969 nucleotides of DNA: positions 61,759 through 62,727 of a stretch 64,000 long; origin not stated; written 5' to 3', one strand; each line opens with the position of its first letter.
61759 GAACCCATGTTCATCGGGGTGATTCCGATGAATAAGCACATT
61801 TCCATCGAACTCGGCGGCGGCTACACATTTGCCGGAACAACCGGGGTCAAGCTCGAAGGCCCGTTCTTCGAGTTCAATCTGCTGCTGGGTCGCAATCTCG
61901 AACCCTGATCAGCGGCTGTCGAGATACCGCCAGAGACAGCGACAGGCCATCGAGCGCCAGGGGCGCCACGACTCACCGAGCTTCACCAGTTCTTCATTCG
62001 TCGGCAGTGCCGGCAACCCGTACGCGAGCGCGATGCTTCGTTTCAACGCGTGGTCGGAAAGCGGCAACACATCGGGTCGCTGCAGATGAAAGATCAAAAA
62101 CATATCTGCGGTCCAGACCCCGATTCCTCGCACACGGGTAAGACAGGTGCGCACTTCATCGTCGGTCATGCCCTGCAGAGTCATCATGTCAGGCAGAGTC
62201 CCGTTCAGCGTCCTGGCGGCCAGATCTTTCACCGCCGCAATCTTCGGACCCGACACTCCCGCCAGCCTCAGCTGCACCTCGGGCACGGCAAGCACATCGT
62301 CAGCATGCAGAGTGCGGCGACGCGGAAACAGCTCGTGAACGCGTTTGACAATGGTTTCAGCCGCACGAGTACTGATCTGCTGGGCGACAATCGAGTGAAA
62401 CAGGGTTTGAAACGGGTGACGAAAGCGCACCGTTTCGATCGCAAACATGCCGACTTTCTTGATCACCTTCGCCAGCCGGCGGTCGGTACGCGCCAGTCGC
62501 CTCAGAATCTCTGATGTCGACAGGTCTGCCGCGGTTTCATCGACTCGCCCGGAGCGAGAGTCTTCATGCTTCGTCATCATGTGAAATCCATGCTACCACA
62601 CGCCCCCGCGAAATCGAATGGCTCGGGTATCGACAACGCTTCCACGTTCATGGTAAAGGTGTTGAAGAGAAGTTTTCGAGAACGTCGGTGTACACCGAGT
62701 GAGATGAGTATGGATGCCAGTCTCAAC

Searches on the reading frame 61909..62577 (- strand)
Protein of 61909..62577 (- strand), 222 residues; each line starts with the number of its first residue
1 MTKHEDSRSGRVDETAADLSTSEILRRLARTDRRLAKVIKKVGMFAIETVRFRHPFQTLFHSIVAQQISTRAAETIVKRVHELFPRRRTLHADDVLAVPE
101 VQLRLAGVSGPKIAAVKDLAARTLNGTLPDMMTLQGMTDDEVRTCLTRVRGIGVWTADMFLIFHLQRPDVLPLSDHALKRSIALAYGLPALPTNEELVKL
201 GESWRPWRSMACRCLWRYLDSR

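Call 39: search_protein_families(library=pfam, proteins=[window:61909-62577:-])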
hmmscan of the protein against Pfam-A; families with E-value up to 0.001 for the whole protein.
window:61909-62577:- (222 aa): 1 family
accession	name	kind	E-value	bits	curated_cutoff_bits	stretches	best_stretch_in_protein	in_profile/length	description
PF00730.31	HhH-GPD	-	4.8e-09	37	26.2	1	61-205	2-107/108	HhH-GPD superfamily base excision DNA repair protein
